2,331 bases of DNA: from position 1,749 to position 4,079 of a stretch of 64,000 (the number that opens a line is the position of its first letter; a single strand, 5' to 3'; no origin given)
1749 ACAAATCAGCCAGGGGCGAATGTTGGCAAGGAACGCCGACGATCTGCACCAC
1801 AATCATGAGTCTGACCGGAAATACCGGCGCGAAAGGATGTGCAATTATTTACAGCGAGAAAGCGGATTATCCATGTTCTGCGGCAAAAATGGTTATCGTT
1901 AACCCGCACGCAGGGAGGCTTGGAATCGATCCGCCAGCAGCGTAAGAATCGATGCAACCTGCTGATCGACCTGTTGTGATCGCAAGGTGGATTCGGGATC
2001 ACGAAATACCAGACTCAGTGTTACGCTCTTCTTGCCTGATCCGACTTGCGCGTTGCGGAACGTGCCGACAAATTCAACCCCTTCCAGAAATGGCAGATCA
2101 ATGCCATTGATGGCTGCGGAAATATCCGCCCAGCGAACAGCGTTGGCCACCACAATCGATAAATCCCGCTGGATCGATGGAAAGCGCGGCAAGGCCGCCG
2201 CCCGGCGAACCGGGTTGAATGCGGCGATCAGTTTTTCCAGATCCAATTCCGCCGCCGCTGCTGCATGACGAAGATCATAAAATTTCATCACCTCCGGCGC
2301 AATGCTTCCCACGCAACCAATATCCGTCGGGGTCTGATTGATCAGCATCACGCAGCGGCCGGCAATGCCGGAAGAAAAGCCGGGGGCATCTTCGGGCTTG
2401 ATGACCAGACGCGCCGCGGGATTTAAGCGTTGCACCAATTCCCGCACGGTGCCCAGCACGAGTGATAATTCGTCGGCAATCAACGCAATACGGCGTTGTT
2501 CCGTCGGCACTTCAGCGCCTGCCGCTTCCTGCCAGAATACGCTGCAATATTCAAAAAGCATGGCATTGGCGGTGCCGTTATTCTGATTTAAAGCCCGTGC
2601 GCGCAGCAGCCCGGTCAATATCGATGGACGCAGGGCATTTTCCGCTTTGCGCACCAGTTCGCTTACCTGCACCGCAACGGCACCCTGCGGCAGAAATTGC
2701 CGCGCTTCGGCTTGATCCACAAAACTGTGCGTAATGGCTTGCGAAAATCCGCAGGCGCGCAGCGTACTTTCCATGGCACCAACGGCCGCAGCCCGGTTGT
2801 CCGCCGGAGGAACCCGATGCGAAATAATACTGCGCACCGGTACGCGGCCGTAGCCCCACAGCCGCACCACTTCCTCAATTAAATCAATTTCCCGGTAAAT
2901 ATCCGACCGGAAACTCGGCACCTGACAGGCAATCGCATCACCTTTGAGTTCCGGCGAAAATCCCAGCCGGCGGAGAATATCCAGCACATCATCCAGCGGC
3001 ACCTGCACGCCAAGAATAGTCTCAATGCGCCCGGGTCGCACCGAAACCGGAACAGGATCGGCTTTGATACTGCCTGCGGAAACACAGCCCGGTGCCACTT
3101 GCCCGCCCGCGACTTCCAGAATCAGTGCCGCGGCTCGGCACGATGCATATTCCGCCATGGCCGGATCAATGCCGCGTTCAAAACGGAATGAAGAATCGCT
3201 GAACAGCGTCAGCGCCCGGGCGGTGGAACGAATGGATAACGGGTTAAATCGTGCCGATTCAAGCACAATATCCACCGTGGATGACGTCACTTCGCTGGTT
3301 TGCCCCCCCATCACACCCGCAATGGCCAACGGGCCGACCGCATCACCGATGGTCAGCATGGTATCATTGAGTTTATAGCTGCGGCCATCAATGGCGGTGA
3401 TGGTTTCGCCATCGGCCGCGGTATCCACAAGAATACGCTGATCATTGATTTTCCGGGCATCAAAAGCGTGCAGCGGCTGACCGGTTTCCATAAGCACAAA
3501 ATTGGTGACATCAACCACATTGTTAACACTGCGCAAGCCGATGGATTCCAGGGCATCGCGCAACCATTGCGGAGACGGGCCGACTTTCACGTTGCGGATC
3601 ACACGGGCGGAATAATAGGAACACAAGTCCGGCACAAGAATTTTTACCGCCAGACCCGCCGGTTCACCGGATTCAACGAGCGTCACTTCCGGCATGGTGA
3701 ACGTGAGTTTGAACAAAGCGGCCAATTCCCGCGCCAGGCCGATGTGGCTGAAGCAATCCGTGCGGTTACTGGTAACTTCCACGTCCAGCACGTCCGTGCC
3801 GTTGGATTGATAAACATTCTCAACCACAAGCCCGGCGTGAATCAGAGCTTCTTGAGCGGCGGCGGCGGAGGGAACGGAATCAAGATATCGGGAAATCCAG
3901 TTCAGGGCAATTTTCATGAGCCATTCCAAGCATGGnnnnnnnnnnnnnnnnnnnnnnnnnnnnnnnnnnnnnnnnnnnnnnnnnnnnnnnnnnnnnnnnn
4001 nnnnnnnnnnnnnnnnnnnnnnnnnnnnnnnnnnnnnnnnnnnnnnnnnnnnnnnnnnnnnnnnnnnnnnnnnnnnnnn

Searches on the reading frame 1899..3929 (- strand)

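Call 13: search_protein_families(library=pfam, proteins=[window:1899-3929:-], max_evalue=0.001)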
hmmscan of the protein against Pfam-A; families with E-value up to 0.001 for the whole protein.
window:1899-3929:- (676 aa): 4 families
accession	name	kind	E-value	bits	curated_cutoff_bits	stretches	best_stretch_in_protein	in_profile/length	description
PF03483.22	B3_4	-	5.3e-63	212.2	29.3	1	103-275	2-174/174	B3/4 domain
PF17759.6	tRNA_synthFbeta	-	2.8e-24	86.2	22.4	1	384-564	23-214/214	Phenylalanyl tRNA synthetase beta chain CLM domain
PF03147.19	FDX-ACB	-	2.1e-22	79.8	31.1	1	581-674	1-94/94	Ferredoxin-fold anticodon binding domain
PF03484.21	B5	-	1.7e-21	76.6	28.6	1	295-360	1-67/67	tRNA synthetase B5 domain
